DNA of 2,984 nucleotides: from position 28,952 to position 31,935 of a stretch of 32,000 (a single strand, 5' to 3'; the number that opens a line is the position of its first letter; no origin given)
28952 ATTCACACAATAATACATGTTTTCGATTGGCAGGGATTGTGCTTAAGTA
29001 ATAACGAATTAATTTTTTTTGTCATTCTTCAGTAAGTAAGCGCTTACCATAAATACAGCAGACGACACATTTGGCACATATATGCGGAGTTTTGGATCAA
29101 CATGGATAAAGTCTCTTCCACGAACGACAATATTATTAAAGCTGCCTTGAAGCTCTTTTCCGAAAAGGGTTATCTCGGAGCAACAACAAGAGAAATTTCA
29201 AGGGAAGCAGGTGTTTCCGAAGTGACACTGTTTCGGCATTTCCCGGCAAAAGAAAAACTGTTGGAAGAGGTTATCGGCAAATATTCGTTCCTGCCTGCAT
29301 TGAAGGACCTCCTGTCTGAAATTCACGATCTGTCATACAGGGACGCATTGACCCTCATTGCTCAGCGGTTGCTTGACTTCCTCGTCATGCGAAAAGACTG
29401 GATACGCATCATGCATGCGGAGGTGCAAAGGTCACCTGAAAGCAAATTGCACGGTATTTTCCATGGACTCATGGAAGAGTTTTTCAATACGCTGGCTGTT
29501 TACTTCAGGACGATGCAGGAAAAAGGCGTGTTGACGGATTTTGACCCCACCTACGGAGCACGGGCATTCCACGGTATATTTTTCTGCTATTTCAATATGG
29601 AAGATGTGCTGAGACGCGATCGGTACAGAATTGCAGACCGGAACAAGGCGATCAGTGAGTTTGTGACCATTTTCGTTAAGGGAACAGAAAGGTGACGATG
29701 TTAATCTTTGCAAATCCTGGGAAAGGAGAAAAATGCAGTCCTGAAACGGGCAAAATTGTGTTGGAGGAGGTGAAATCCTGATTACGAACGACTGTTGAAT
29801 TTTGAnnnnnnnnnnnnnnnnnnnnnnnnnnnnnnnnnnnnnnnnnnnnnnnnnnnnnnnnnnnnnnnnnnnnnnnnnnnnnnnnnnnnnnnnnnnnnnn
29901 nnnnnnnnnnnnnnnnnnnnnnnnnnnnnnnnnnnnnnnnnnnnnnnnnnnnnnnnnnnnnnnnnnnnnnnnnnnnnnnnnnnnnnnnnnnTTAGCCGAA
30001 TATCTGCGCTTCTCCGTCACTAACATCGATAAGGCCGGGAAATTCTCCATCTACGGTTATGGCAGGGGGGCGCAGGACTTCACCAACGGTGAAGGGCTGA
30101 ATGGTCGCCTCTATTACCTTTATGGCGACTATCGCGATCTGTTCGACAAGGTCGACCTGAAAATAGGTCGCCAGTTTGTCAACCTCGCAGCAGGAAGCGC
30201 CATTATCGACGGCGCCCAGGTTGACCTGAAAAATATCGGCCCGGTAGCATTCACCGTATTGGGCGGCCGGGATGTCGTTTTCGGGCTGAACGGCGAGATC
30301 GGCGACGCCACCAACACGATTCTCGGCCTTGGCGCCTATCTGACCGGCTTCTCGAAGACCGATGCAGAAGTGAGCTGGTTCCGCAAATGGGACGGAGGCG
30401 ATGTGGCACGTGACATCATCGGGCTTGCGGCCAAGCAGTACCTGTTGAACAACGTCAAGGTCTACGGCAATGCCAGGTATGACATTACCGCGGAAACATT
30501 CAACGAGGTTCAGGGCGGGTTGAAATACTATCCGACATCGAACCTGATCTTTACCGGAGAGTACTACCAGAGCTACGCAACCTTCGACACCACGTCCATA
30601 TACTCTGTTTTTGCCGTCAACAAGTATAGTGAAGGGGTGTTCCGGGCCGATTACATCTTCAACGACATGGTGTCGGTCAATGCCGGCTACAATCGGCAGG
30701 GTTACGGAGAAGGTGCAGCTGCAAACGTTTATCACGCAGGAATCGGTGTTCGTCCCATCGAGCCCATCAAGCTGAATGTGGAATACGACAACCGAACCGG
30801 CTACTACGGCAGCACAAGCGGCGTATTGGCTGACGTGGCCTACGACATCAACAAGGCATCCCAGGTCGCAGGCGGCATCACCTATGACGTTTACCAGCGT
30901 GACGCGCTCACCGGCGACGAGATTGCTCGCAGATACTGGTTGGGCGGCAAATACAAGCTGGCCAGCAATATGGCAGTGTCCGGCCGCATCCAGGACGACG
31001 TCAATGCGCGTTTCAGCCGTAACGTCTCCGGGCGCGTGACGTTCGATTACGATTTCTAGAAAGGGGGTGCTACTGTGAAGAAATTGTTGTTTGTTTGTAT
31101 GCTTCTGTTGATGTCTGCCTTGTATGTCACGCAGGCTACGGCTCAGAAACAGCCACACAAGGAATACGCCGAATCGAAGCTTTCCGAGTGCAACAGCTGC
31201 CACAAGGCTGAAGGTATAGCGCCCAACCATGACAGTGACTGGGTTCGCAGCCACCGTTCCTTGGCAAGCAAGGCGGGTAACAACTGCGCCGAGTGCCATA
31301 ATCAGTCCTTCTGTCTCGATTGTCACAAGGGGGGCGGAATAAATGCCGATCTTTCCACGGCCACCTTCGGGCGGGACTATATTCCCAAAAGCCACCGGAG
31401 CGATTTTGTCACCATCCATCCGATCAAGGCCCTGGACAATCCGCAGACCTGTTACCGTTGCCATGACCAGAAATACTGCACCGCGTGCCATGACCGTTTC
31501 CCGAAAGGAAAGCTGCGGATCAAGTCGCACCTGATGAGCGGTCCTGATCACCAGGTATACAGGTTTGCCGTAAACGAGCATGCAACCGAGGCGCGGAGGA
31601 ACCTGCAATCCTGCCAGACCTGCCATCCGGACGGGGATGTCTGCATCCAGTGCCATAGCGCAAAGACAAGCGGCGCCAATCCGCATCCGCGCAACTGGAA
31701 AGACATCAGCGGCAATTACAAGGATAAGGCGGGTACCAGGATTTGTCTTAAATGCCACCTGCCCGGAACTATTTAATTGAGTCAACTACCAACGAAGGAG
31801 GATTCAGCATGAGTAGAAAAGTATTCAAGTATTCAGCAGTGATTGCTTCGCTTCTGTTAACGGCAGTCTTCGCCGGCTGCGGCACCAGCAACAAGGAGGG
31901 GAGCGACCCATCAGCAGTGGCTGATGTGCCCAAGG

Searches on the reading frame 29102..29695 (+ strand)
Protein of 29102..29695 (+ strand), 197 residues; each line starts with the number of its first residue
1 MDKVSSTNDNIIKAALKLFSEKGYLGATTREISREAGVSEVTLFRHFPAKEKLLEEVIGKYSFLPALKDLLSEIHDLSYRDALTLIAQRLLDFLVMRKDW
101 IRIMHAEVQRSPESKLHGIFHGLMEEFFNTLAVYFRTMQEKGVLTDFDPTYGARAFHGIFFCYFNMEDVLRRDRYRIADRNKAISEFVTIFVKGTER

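Call 73: search_protein_families(library=pfam, proteins=[window:29102-29695:+], max_evalue=0.001)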
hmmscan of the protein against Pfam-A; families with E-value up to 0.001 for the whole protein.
window:29102-29695:+ (197 aa): 2 families
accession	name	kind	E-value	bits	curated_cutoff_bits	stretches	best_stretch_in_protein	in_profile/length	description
PF00440.29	TetR_N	-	3e-18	65.8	24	1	11-57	1-47/47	Bacterial regulatory proteins, tetR family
PF14246.11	TetR_C_7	-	1.5e-07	31.8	22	1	82-192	2-114/119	AefR-like transcriptional repressor, C-terminal domain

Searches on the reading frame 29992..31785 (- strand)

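Call 73: search_protein_families(library=pfam, proteins=[window:29992-31785:-], max_evalue=0.001)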
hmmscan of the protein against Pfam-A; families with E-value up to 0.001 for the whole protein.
window:29992-31785:- (597 aa): 1 family
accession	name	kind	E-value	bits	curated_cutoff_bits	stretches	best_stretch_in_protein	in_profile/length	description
PF15099.11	PIRT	-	0.0006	20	30.6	0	141-242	38-124/128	Phosphoinositide-interacting protein family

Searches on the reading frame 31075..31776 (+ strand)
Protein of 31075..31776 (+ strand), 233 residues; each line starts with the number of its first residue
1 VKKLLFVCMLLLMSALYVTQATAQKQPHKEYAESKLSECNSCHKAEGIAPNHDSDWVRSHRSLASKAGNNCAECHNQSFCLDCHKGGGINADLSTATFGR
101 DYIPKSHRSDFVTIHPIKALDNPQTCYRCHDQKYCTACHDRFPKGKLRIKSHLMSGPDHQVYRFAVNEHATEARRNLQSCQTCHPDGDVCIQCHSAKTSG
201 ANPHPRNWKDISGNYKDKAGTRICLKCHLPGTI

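Call 73: search_protein_families(library=pfam, proteins=[window:31075-31776:+], max_evalue=0.001)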
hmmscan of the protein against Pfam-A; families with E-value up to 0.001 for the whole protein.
window:31075-31776:+ (233 aa): 2 families
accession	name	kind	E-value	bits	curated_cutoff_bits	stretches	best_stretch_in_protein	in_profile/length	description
PF14522.11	Cytochrome_C7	-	2e-06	28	24.8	0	168-228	4-66/67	Cytochrome c7 and related cytochrome c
PF09699.15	Paired_CXXCH_1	-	8.9e-05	22.5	20.6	0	188-228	7-36/41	Doubled CXXCH motif (Paired_CXXCH_1)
